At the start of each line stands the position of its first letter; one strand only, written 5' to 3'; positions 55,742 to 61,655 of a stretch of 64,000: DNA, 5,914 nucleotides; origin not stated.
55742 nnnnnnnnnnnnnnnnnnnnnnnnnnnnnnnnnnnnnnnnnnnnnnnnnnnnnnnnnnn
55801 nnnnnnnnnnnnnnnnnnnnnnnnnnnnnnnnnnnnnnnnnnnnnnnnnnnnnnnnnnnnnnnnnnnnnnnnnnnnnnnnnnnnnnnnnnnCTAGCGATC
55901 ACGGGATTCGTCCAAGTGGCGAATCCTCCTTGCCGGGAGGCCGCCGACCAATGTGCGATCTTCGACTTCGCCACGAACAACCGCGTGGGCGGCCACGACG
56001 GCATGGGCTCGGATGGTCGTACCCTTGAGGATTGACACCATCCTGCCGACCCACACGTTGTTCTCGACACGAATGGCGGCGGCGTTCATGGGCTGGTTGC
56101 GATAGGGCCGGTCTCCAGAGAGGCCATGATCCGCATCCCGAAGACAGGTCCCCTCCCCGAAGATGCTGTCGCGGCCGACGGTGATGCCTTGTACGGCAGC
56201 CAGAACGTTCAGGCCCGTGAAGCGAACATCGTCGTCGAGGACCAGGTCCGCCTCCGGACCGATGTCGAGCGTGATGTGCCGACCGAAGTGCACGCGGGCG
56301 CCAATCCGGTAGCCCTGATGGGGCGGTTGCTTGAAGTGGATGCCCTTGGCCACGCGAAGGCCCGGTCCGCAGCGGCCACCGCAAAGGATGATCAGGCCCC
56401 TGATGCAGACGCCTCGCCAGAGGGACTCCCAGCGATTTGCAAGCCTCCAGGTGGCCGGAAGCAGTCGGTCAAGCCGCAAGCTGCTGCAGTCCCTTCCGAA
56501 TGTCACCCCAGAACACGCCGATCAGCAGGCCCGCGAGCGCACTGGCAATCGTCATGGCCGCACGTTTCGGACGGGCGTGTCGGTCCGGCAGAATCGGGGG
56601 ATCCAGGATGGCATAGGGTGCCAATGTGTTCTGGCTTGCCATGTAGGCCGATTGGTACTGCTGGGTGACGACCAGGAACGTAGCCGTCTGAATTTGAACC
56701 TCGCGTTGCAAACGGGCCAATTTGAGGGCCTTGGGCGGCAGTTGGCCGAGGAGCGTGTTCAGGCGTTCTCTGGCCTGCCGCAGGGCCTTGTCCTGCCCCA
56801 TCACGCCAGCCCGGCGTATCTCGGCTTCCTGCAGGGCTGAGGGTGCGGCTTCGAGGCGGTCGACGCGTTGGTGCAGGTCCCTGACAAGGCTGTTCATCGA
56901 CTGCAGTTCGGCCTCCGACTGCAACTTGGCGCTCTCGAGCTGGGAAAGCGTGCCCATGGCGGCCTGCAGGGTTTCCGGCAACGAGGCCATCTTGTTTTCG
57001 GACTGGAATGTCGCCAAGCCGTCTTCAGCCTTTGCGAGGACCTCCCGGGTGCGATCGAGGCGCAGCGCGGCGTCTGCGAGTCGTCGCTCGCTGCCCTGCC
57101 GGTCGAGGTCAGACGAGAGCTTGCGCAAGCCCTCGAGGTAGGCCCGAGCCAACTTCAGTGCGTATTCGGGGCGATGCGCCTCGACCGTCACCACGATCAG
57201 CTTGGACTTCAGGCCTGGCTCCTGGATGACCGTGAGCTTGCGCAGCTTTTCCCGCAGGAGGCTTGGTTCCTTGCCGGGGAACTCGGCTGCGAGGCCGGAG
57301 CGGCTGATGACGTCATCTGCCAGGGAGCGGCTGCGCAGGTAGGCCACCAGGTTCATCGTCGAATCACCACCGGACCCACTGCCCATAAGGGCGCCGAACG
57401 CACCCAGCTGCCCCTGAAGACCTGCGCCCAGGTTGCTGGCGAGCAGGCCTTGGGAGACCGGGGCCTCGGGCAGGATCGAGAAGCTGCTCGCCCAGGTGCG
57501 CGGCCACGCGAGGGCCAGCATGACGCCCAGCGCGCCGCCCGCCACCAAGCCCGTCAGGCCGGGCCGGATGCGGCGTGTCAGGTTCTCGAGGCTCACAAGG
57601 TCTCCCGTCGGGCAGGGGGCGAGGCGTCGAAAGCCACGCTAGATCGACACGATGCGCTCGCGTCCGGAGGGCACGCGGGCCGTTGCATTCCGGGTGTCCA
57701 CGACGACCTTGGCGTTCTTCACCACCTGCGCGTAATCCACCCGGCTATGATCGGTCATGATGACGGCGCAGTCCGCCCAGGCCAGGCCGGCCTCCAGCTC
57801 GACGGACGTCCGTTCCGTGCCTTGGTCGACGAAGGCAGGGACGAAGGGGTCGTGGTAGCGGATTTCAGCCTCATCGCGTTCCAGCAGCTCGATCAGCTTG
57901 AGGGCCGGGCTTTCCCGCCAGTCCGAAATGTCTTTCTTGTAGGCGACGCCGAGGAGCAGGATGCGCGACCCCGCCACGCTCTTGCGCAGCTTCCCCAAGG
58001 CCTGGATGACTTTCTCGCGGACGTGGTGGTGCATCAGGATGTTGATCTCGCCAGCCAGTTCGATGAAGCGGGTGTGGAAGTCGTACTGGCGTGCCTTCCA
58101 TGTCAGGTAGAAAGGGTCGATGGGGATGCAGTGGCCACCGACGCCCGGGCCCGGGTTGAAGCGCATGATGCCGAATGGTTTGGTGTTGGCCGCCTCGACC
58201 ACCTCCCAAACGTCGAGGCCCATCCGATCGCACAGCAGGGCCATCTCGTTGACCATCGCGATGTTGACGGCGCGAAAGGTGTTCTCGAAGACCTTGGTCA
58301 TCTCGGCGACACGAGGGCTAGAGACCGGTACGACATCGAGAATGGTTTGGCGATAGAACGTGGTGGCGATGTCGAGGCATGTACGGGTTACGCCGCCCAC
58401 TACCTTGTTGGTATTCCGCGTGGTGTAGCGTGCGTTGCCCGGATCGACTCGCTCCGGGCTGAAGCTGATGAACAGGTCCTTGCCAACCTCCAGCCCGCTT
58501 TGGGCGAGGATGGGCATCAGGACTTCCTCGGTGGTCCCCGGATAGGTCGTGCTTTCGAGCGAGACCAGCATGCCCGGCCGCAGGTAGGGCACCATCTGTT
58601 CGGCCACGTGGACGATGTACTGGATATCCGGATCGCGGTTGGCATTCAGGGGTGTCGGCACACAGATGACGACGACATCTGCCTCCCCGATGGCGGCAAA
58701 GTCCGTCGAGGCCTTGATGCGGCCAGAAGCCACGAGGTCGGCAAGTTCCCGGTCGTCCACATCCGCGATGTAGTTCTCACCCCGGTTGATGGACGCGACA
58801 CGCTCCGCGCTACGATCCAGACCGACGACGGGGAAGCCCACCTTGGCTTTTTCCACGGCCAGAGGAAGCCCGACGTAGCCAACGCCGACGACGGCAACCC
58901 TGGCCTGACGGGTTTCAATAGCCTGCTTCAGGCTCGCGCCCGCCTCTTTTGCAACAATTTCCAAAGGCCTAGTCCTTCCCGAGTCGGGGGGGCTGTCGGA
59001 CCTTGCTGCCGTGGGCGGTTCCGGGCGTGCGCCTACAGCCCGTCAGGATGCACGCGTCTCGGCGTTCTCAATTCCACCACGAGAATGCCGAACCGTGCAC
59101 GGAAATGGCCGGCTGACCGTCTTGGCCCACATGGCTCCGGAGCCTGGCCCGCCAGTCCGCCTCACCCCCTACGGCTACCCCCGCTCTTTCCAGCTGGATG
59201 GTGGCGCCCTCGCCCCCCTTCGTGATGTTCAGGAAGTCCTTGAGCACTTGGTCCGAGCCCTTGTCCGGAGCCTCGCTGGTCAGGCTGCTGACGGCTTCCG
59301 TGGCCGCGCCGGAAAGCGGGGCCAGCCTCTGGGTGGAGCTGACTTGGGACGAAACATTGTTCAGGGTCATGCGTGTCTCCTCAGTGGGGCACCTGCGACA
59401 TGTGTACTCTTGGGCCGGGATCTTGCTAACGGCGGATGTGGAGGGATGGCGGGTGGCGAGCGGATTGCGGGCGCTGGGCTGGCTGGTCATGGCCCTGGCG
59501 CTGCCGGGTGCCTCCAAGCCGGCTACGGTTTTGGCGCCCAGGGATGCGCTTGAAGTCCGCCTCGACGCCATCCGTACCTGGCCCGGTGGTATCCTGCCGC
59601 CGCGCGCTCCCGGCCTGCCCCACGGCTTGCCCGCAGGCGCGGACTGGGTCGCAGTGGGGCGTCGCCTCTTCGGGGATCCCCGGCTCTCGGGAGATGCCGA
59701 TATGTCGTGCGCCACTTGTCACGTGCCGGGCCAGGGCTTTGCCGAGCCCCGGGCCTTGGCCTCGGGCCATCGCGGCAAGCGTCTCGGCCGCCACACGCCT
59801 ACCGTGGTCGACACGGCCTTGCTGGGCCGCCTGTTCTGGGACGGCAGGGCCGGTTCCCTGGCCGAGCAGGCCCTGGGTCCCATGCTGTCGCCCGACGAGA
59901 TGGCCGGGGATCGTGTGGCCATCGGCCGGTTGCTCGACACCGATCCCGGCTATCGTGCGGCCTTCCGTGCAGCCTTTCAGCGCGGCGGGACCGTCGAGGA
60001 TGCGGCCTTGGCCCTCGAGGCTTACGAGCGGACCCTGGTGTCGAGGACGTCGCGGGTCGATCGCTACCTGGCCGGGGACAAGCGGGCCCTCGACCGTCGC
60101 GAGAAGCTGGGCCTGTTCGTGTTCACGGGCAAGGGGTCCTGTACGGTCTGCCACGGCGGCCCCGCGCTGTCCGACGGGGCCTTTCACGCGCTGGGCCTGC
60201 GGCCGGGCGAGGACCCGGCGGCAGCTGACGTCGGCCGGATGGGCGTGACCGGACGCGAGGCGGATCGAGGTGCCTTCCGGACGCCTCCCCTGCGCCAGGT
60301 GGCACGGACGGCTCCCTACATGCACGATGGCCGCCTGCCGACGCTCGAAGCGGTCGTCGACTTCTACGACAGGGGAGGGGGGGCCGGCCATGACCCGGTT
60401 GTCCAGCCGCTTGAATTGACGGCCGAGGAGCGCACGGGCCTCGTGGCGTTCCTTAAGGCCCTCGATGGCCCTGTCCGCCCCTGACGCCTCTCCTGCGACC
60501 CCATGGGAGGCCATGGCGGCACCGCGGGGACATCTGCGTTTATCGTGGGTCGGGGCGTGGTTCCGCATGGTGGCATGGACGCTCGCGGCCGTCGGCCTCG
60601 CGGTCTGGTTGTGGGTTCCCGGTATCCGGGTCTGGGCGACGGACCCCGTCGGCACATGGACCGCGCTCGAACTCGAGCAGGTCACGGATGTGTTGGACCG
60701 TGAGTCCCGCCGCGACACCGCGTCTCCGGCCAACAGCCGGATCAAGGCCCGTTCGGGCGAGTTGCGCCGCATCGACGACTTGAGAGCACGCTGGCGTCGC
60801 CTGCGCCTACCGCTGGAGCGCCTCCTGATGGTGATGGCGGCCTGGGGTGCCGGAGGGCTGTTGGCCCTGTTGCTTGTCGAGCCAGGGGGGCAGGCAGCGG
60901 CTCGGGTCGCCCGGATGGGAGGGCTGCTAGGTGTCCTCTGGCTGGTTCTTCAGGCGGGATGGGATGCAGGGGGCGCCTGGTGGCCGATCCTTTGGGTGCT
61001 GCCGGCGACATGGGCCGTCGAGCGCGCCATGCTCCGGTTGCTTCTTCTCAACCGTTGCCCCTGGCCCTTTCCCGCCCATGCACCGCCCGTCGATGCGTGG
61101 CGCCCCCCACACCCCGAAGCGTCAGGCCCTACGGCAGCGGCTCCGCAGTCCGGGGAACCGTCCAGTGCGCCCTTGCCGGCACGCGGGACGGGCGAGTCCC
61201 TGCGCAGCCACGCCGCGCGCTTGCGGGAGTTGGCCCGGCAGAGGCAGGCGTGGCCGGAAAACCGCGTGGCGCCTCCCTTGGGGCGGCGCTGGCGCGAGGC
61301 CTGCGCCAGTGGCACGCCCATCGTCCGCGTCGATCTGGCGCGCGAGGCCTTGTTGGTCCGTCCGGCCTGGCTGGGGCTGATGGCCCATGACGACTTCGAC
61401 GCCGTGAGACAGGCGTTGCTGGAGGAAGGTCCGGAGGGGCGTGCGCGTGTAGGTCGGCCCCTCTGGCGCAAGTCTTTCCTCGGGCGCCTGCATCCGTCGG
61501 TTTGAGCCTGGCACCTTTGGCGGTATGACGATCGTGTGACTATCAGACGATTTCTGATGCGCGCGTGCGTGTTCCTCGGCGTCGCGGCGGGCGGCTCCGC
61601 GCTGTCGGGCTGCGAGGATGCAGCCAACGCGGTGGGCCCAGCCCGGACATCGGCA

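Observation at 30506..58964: Polysaccharide (Wzx/Wzy-dependent) locus interleaved with essential housekeeping genes and carrying low-GC mosaic tracts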

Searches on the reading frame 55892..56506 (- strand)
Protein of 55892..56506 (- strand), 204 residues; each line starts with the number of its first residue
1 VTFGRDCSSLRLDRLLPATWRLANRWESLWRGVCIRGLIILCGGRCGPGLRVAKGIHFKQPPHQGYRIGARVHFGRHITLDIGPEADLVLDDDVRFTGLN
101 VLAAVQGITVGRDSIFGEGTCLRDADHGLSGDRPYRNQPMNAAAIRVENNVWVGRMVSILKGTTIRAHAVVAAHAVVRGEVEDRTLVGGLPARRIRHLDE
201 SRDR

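Call 7: search_protein_families(library=pfam, proteins=[window:55892-56506:-])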
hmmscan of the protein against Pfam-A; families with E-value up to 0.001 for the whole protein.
window:55892-56506:- (204 aa): 1 family
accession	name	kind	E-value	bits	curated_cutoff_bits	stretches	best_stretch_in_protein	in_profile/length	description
PF00132.30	Hexapep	-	1.3e-07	31.5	27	1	146-179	3-36/36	Bacterial transferase hexapeptide (six repeats)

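Call 39: search_protein_families(library=ncbifam, proteins=[window:55892-56479:-], max_evalue=0.00001)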
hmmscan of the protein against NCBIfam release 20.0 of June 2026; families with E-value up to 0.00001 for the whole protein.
window:55892-56479:- (195 aa): 18 families
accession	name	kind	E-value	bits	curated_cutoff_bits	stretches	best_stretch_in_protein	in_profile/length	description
NF007240.0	PRK09677.1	equivalog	3.9e-16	59.1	243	1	66-192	53-187/192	putative lipopolysaccharide biosynthesis O-acetyl transferase WbbJ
TIGR03532.1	DapD_Ac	equivalog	3.2e-12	46.6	231.75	1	130-193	155-218/231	2,3,4,5-tetrahydropyridine-2,6-dicarboxylate N-acetyltransferase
NF007499.0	PRK10092.1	equivalog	9.1e-11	41.9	314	1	92-189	87-183/183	maltose O-acetyltransferase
NF033468.1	stregram_VatI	exception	1.7e-10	41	415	1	135-188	113-165/208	streptogramin A O-acetyltransferase Vat(I)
NF000311.1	Vat_ABCDEFH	equivalog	3.8e-10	39.7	300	1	134-188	109-163/201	Vat family streptogramin A O-acetyltransferase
NF007797.0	PRK10502.1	subfamily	7.5e-10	38.7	192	1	92-188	86-178/183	WcaF family extracellular polysaccharide biosynthesis acetyltransferase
NF058585.1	HptprglPActTf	PfamEq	5.6e-09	35.8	300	1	99-192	78-163/172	heptaprenylglyceryl phosphate O-acetyltransferase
NF007076.0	PRK09527.1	equivalog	2.2e-08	33.8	347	1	127-191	123-187/203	galactoside O-acetyltransferase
NF000101.1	stregram_VatA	exception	2.3e-08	34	450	1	134-188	117-171/219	streptogramin A O-acetyltransferase Vat(A)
NF000097.1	stregram_VatC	exception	2.6e-08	34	425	1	135-187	118-170/212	streptogramin A O-acetyltransferase Vat(C)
TIGR03308.1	phn_thr-fam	hypoth_equivalog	4.7e-08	33.1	201.65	1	133-188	106-161/204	phosphonate metabolim protein, transferase hexapeptide repeat family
NF000504.1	stregram_VatH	exception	6e-08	32.8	475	1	130-188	113-170/216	streptogramin A O-acetyltransferase Vat(H)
NF000490.1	chloram_CatB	equivalog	3.4e-07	29.8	350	1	133-188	108-163/210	type B chloramphenicol O-acetyltransferase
TIGR03570.1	NeuD_NnaD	subfamily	5.2e-07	29.5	160.8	1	135-184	153-202/202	NeuD/PglB/VioB family sugar acetyltransferase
NF000020.1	stregram_VatE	exception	1.3e-06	28.2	450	0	137-186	117-166/214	streptogramin A O-acetyltransferase Vat(E)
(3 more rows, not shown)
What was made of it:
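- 55892..56479 (-): Hexapeptide-repeat O-acetyltransferase (WbbJ-like). Calls 7 and 39.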

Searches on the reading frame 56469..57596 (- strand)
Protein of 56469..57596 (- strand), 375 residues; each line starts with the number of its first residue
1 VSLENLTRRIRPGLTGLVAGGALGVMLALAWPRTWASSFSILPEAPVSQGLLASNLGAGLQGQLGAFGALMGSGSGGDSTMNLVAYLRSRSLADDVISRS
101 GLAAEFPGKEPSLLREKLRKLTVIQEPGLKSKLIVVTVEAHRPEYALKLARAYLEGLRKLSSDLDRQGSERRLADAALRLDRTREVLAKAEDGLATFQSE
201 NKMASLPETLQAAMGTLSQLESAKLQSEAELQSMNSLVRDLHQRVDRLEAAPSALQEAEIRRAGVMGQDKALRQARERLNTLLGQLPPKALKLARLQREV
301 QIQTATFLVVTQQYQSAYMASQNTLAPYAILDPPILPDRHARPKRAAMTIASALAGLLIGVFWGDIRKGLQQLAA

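Call 7: search_protein_families(library=pfam, proteins=[window:56469-57596:-])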
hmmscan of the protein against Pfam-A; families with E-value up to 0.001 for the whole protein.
window:56469-57596:- (375 aa): 1 family
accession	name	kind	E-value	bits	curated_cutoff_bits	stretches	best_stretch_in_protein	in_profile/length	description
PF13807.11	GNVR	-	2.4e-06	27.8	27.7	1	295-363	8-76/82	G-rich domain on putative tyrosine kinase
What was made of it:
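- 56469..57596 (-): Wzz/PCP-like chain-length protein with no kinase domain. GNVR 27.8 bits against a cutoff of 27.7 (call 7).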

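Call 40: search_protein_families(library=ncbifam, proteins=[window:56469-57596:-], max_evalue=0.00001)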
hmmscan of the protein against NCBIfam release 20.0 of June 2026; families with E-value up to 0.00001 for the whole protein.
window:56469-57596:- (375 aa): 4 families
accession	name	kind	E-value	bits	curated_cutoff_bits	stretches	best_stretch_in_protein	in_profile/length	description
TIGR03007.1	pepcterm_ChnLen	equivalog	1e-08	33.9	278.85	1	254-361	318-429/498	XrtA system polysaccharide chain length determinant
TIGR01010.1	BexC_CtrB_KpsE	subfamily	2.1e-08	33.7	437.5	1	133-260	132-258/362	polysaccharide export inner-membrane protein, BexC/CtrB/KpsE family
TIGR03017.1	EpsF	equivalog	3.3e-08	32.7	422.75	0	118-227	120-227/444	chain length determinant protein EpsF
NF008568.0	PRK11519.1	equivalog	2.5e-06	26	1068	1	166-361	260-440/720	tyrosine-protein kinase Wzc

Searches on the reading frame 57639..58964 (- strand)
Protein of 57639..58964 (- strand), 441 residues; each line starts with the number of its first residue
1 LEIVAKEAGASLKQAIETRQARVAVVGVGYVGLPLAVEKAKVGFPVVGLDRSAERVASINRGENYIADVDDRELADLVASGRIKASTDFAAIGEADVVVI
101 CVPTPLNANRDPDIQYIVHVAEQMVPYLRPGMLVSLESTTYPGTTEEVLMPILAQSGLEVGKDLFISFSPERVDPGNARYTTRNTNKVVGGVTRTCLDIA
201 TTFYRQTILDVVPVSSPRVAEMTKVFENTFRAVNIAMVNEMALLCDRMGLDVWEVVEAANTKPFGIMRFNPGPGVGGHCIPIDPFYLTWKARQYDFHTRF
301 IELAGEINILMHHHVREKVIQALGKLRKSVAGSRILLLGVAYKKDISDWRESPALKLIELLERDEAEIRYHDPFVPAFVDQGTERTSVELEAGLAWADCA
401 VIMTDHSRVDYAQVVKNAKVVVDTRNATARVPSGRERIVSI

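Call 7: search_protein_families(library=pfam, proteins=[window:57639-58964:-])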
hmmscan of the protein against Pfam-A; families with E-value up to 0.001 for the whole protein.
window:57639-58964:- (441 aa): 6 families
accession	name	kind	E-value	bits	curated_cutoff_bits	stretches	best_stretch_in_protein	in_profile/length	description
PF03721.20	UDPG_MGDP_dh_N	-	3.4e-43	147.8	27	1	22-198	2-181/187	UDP-glucose/GDP-mannose dehydrogenase family, NAD binding domain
PF00984.24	UDPG_MGDP_dh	-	2.6e-34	117.6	25.4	1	219-308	2-92/94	UDP-glucose/GDP-mannose dehydrogenase family, central domain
PF03720.21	UDPG_MGDP_dh_C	-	2.7e-22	79.5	30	1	336-428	1-101/103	UDP-glucose/GDP-mannose dehydrogenase family, UDP binding domain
PF03446.21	NAD_binding_2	-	2.9e-06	27.8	21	1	22-149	1-104/161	NAD binding domain of 6-phosphogluconate dehydrogenase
PF02737.24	3HCDH_N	-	7.5e-05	23.2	22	1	23-103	2-87/180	3-hydroxyacyl-CoA dehydrogenase, NAD binding domain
PF01210.29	NAD_Gly3P_dh_N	-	0.00091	19.7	23.1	0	23-105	2-80/158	NAD-dependent glycerol-3-phosphate dehydrogenase N-terminus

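Call 40: search_protein_families(library=ncbifam, proteins=[window:57639-58964:-], max_evalue=0.00001)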
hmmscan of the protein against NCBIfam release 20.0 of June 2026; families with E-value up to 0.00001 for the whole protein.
window:57639-58964:- (441 aa): 8 families
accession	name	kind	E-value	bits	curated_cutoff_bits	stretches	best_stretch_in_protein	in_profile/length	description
TIGR03026.1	NDP-sugDHase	subfamily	6.4e-129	430.3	189.8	1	22-426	2-413/413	nucleotide sugar dehydrogenase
NF040825.1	UDPMaNacDH_Arch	equivalog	4.1e-83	279.6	750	1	22-434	2-407/418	UDP-N-acetyl-D-mannosamine dehydrogenase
NF008286.0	PRK11064.1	equivalog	9.1e-77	258.4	459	1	21-426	4-417/420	UDP-N-acetyl-D-mannosamine dehydrogenase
NF011729.0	PRK15182.1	equivalog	1.7e-64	218.2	592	1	21-377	7-359/425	Vi polysaccharide biosynthesis UDP-N-acetylglucosamine C-6 dehydrogenase TviB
NF041297.1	UDPGDh_AglM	equivalog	2.3e-52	178.3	670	1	22-429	2-418/429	UDP-glucose 6-dehydrogenase AglM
NF047673.2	TeichurnBiosyTuaD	equivalog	8e-44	150.5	700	1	22-426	3-412/439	UDP-glucose 6-dehydrogenase TuaD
NF011631.0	PRK15057.1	equivalog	8e-14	51.5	757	1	22-284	2-258/388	UDP-glucose 6-dehydrogenase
TIGR01505.1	tartro_sem_red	equivalog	3e-06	26.7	340.75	0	23-258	2-203/291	2-hydroxy-3-oxopropionate reductase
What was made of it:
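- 57639..58964 (-): NDP-sugar dehydrogenase, closest to UDP-ManNAc dehydrogenase. UDP-ManNAc DH equivalogs score 258-280 bits, below their cutoffs (call 40).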

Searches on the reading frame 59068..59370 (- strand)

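Call 40: search_protein_families(library=ncbifam, proteins=[window:59068-59370:-], max_evalue=0.00001)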
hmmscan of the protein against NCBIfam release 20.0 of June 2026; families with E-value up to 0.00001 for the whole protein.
window:59068-59370:- (100 aa): 0 families

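Call 49: search_protein_families(library=pfam, proteins=[window:59068-59370:-], max_evalue=1)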
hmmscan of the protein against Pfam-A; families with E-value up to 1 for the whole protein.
window:59068-59370:- (100 aa): 1 family
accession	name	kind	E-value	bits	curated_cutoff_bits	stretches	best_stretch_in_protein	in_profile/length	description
PF03319.19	EutN_CcmL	-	0.1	13.6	25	1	1-51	1-51/83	Ethanolamine utilisation protein EutN/carboxysome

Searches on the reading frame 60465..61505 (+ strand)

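Call 7: search_protein_families(library=pfam, proteins=[window:60465-61505:+])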
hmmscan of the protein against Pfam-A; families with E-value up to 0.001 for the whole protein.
window:60465-61505:+ (346 aa): 0 families

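Call 40: search_protein_families(library=ncbifam, proteins=[window:60465-61505:+], max_evalue=0.00001)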
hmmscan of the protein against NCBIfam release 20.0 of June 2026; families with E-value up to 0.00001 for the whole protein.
window:60465-61505:+ (346 aa): 0 families

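Call 49: search_protein_families(library=pfam, proteins=[window:60465-61505:+], max_evalue=1)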
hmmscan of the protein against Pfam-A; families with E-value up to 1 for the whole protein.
window:60465-61505:+ (346 aa): 1 family
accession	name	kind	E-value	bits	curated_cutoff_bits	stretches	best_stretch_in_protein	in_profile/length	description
PF19828.4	DUF6309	-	0.049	13.5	25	1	69-149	8-87/187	Family of unknown function (DUF6309)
